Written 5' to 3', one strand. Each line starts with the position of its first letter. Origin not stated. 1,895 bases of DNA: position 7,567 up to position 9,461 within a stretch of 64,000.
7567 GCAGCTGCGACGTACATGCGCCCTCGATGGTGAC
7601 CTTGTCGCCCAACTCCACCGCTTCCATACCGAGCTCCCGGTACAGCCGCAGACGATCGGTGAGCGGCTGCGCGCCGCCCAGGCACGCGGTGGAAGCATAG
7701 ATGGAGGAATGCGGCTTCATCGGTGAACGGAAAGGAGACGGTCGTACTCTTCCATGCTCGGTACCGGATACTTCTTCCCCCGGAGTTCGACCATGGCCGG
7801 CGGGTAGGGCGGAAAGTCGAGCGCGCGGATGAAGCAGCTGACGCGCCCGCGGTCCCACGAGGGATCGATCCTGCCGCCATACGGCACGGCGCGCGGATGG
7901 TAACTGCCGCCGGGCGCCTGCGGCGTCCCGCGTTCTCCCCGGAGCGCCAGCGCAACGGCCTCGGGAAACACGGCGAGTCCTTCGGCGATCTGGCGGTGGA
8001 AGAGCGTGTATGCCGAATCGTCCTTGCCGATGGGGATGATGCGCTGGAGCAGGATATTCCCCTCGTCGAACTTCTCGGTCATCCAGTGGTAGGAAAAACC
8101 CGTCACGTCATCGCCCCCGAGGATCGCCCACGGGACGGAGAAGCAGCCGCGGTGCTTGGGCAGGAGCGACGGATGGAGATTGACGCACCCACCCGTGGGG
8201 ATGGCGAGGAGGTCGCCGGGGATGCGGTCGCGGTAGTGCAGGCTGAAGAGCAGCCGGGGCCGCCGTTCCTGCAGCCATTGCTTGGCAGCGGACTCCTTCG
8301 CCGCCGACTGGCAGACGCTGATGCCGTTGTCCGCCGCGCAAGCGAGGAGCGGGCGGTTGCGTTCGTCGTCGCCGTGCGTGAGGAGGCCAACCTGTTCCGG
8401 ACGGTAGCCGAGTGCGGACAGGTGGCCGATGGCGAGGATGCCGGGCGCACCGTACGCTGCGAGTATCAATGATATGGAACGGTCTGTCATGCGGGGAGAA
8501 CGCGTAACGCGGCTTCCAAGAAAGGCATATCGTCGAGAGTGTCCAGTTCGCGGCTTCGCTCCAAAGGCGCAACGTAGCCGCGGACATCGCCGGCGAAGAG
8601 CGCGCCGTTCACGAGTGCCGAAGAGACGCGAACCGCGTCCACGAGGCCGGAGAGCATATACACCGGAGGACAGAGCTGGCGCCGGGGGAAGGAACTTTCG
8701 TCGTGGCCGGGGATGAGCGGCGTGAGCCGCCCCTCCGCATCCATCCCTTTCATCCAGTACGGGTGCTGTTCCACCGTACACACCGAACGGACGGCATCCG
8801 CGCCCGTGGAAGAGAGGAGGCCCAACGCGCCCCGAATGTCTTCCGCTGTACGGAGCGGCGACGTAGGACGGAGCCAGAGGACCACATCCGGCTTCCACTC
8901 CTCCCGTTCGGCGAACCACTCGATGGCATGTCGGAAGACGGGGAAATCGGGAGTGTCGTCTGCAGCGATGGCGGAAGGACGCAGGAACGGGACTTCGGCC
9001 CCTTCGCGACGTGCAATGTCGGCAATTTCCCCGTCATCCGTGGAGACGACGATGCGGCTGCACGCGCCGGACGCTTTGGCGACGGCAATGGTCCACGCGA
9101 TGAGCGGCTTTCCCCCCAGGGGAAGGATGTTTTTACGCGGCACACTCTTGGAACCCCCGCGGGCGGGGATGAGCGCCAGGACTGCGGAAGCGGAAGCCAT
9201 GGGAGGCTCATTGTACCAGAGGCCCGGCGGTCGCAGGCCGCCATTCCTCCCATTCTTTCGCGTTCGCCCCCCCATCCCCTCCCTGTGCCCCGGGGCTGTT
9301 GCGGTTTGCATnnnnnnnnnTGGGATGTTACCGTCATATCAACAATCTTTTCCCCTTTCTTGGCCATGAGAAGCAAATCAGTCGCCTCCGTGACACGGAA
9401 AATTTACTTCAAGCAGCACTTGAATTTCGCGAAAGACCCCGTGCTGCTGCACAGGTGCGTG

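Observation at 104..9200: Second nonulosonic-acid module built from a non-canonical enzyme set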

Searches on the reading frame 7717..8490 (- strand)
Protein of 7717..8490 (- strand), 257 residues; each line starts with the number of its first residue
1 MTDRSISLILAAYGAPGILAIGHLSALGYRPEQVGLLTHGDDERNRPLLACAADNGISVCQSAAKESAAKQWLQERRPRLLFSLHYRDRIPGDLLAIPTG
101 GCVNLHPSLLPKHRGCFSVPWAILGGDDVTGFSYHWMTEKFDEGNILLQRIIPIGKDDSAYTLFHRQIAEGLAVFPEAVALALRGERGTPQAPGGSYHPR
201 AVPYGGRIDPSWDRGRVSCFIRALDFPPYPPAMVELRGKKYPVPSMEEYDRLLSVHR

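Call 25: search_protein_families(library=pfam, alignment_id=A2, max_evalue=0.001)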
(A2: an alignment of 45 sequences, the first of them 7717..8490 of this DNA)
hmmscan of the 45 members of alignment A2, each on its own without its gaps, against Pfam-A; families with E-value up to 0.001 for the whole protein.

A. member 1, window:7717-8490:- (257 aa): 1 family
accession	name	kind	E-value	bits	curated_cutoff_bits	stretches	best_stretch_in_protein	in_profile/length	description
PF00551.24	Formyl_trans_N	-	3.2e-23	82.9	26.1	1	60-179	62-181/181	Formyl transferase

B. families by the number of members that match (of 45 scanned): 14 families
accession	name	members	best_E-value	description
PF00583.31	Acetyltransf_1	21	1.2e-17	Acetyltransferase (GNAT) family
PF13302.13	Acetyltransf_3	21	7e-15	Acetyltransferase (GNAT) domain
PF13508.13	Acetyltransf_7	17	1.9e-13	Acetyltransferase (GNAT) domain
PF17836.7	PglD_N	16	6.7e-19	PglD N-terminal domain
PF00132.30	Hexapep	16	3.5e-17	Bacterial transferase hexapeptide (six repeats)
PF25084.1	LbH_EIF2B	16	4.3e-09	EIF2B subunit epsilon LbH domain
PF13673.13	Acetyltransf_10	15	6.8e-11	Acetyltransferase (GNAT) domain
PF14602.12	Hexapep_2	8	2.4e-08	Hexapeptide repeat of succinyl-transferase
PF08445.16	FR47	8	2.6e-08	FR47-like protein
PF00551.24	Formyl_trans_N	6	2.2e-26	Formyl transferase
PF13420.13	Acetyltransf_4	4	0.00025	Acetyltransferase (GNAT) domain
PF13523.12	Acetyltransf_8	1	1.4e-05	Acetyltransferase (GNAT) domain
PF01408.29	GFO_IDH_MocA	1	0.00015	Oxidoreductase family, NAD-binding Rossmann fold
PF13727.12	CoA_binding_3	1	0.00029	CoA-binding domain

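Call 35: search_solved_structures(query=window:7717-8490:-, max_evalue=0.00001)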
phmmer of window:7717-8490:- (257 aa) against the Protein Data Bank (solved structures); distinct sequences matched with E-value up to 0.00001: 54.
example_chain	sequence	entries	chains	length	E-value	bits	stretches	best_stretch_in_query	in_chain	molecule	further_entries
5vys_A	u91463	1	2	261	7.3e-58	199.1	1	8-253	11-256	Gdp-mannose 4,6-dehydratase / gdp-4-amino-4,6-dideoxy-d-mannose formyltransferase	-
5vyr_A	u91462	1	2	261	1.4e-57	198.2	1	8-253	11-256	Gdp-mannose 4,6-dehydratase / gdp-4-amino-4,6-dideoxy-d-mannose formyltransferase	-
5vyt_A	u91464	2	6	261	1.8e-56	194.5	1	8-253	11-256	Gdp-mannose 4,6-dehydratase / gdp-4-amino-4,6-dideoxy-d-mannose formyltransferase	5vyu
5j63_A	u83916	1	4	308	8.7e-19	71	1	9-167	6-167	Bifunctional polymyxin resistance protein ArnA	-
6pih_A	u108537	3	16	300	9.8e-19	70.8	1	9-167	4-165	Bifunctional polymyxin resistance protein ArnA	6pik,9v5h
1yrw_A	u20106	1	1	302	1e-18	70.8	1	9-167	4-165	protein ArnA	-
2bln_A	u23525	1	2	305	1e-18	70.8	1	9-167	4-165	PROTEIN YFBG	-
1z7e_A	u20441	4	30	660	5.4e-18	68.4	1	9-167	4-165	protein ArnA | Bifunctional polymyxin resistance protein ArnA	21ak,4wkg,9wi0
8gjh_A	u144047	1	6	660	8e-18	67.8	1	33-237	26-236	Bifunctional polymyxin resistance protein ArnA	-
2bw0_A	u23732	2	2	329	2.4e-17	66.3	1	88-196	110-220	10-FORMYLTETRAHYDROFOLATE DEHYDROGENASE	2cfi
1s3i_A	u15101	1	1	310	1.8e-16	63.4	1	89-214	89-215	10-formyltetrahydrofolate dehydrogenase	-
7rlu_A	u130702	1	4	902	1.2e-15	60.7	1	89-198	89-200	Cytosolic 10-formyltetrahydrofolate dehydrogenase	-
7rlt_A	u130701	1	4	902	1.2e-15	60.7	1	89-198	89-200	Cytosolic 10-formyltetrahydrofolate dehydrogenase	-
4qpd_A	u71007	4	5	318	2.3e-15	59.7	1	90-240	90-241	10-formyltetrahydrofolate dehydrogenase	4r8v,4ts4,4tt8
4iqf_A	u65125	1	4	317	5.8e-15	58.4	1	50-186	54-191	Methionyl-tRNA formyltransferase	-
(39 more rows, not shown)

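Call 73: search_solved_structures(query=window:7717-8490:-, max_evalue=1e-40, show_alignments=1)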
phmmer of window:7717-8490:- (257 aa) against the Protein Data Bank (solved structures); distinct sequences matched with E-value up to 1e-40: 3.
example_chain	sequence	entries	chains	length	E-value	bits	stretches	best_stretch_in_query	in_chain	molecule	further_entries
5vys_A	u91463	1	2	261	7.3e-58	199.1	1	8-253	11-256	Gdp-mannose 4,6-dehydratase / gdp-4-amino-4,6-dideoxy-d-mannose formyltransferase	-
5vyr_A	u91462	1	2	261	1.4e-57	198.2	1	8-253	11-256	Gdp-mannose 4,6-dehydratase / gdp-4-amino-4,6-dideoxy-d-mannose formyltransferase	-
5vyt_A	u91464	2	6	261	1.8e-56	194.5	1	8-253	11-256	Gdp-mannose 4,6-dehydratase / gdp-4-amino-4,6-dideoxy-d-mannose formyltransferase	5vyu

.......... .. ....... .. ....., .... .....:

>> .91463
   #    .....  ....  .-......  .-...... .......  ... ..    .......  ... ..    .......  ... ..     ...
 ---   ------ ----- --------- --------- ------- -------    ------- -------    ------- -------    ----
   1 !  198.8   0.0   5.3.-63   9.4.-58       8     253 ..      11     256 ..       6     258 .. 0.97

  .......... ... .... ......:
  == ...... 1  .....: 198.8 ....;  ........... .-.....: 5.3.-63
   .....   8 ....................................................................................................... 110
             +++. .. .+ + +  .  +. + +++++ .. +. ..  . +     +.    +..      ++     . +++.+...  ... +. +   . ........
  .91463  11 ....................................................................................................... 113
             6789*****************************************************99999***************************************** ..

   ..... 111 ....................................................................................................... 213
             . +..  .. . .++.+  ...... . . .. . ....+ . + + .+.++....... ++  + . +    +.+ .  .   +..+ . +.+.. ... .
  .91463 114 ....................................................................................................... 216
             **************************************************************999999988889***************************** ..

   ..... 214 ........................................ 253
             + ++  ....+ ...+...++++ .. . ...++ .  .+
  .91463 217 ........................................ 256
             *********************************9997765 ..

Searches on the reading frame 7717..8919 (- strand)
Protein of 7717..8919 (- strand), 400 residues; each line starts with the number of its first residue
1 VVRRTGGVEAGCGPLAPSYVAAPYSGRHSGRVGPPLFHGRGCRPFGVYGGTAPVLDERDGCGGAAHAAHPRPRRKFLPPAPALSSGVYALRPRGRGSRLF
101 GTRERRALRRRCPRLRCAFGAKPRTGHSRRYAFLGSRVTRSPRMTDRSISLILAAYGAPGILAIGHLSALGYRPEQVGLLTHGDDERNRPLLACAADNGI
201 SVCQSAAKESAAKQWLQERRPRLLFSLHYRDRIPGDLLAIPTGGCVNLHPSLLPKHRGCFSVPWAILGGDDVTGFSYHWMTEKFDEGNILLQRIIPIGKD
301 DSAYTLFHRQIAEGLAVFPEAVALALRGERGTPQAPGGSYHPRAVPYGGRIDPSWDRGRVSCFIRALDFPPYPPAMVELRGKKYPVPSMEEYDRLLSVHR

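Call 5: search_protein_families(library=pfam, proteins=[window:7717-8919:-], max_evalue=0.001)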
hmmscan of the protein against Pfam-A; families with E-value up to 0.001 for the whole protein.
window:7717-8919:- (400 aa): 1 family
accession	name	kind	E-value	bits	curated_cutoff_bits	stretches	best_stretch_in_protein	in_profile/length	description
PF00551.24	Formyl_trans_N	-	8.3e-23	81.5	26.1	1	204-322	63-181/181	Formyl transferase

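Call 6: search_protein_families(library=ncbifam, proteins=[window:7717-8919:-], max_evalue=0.001)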
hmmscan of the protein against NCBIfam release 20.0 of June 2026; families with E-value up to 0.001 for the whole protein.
window:7717-8919:- (400 aa): 7 families
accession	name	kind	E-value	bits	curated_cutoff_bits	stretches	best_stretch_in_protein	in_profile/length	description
NF005414.0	PRK06988.1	equivalog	4.4e-34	117.9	316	1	180-386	32-244/311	formyltransferase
NF005998.1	PRK08125.1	equivalog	1.1e-27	96.8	777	1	152-384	4-240/649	bifunctional UDP-4-amino-4-deoxy-L-arabinose formyltransferase/UDP-glucuronic acid oxidase ArnA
TIGR00460.1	fmt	equivalog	3.2e-20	72.5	201.5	1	190-343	48-204/315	methionyl-tRNA formyltransferase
TIGR00639.1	PurN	equivalog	1.4e-14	54.1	150.1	1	242-327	101-186/192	phosphoribosylglycinamide formyltransferase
NF005755.0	PRK07579.1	equivalog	1.8e-09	37.8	238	1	222-314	67-156/245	dTDP-4-amino-4,6-dideoxyglucose formyltransferase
NF004684.0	PRK06027.1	subfamily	6.3e-06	26.1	223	1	207-307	152-252/286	formyltetrahydrofolate deformylase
TIGR00655.1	PurU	equivalog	6.9e-05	22.6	285.95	1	244-308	184-248/280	formyltetrahydrofolate deformylase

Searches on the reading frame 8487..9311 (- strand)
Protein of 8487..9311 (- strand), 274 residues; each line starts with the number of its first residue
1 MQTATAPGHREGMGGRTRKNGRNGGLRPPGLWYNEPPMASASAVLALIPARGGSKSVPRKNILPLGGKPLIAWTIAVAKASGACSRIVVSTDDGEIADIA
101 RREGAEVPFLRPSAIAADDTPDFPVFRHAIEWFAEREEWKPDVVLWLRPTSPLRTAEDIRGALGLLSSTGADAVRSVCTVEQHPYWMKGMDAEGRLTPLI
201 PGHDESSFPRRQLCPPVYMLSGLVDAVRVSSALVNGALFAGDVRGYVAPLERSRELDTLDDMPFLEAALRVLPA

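Call 5: search_protein_families(library=pfam, proteins=[window:8487-9311:-], max_evalue=0.001)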
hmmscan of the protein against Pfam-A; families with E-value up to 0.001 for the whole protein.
window:8487-9311:- (274 aa): 2 families
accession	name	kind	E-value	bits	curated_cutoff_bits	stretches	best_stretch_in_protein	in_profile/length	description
PF02348.25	CTP_transf_3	-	3.9e-19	69.8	22.6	1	46-119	2-75/217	Cytidylyltransferase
PF12804.13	NTP_transf_3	-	3.5e-05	24.5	27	1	59-107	15-62/160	MobA-like NTP transferase domain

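Call 6: search_protein_families(library=ncbifam, proteins=[window:8487-9311:-], max_evalue=0.001)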
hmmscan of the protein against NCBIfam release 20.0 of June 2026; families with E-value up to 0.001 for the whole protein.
window:8487-9311:- (274 aa): 6 families
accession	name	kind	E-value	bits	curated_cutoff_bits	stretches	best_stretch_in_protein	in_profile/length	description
TIGR03584.1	PseF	equivalog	1e-40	139.7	205.7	1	45-266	1-217/222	pseudaminic acid cytidylyltransferase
NF003952.0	PRK05450.1-5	subfamily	5.5e-11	42.1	193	1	44-108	3-67/250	3-deoxy-manno-octulosonate cytidylyltransferase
NF009905.0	PRK13368.1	subfamily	1.5e-10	40.8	255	1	44-107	3-66/243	3-deoxy-manno-octulosonate cytidylyltransferase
NF003950.0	PRK05450.1-3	subfamily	8.9e-10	38.3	234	1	43-112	2-71/248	3-deoxy-manno-octulosonate cytidylyltransferase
NF003948.0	PRK05450.1-1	equivalog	1e-07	31.4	281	1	42-113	4-74/248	3-deoxy-manno-octulosonate cytidylyltransferase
TIGR00466.1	kdsB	equivalog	8.3e-07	28.7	155.2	1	45-108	4-66/241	3-deoxy-manno-octulosonate cytidylyltransferase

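Call 37: search_solved_structures(query=window:8487-9200:-, max_evalue=0.00001)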
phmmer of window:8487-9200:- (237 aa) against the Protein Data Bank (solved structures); distinct sequences matched with E-value up to 0.00001: 11.
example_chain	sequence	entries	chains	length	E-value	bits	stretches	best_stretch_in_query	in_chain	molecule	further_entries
6ifd_A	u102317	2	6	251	1.5e-35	126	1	6-234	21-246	CMP-N-acetylneuraminate Synthetase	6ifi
9ftb_A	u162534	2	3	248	2.9e-31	112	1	8-225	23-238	NeuA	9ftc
1eyr_A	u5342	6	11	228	5e-23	85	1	8-227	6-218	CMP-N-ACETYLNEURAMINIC ACID SYNTHETASE | N-acylneuraminate cytidylyltransferase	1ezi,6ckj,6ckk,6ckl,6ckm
9t4z_A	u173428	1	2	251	9e-19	71.1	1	7-175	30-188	PpNeuA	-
1qwj_A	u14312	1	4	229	4.2e-15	59.1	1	8-229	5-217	cytidine monophospho-N-acetylneuraminic acid synthetase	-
1vh3_A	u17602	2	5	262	4.4e-07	32.8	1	9-71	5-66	3-deoxy-manno-octulosonate cytidylyltransferase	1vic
3duv_A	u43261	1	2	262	4.8e-07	32.7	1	9-71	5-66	3-deoxy-manno-octulosonate cytidylyltransferase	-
3k8d_A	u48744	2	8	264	5.2e-06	29.3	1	6-74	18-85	3-deoxy-manno-octulosonate cytidylyltransferase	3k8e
3jtj_A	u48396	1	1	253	5.3e-06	29.3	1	4-75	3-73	3-deoxy-manno-octulosonate cytidylyltransferase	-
3oam_A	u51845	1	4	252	7.5e-06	28.8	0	9-75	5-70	3-deoxy-manno-octulosonate cytidylyltransferase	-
1vh1_A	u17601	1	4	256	8e-06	28.7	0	8-74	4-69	3-deoxy-manno-octulosonate cytidylyltransferase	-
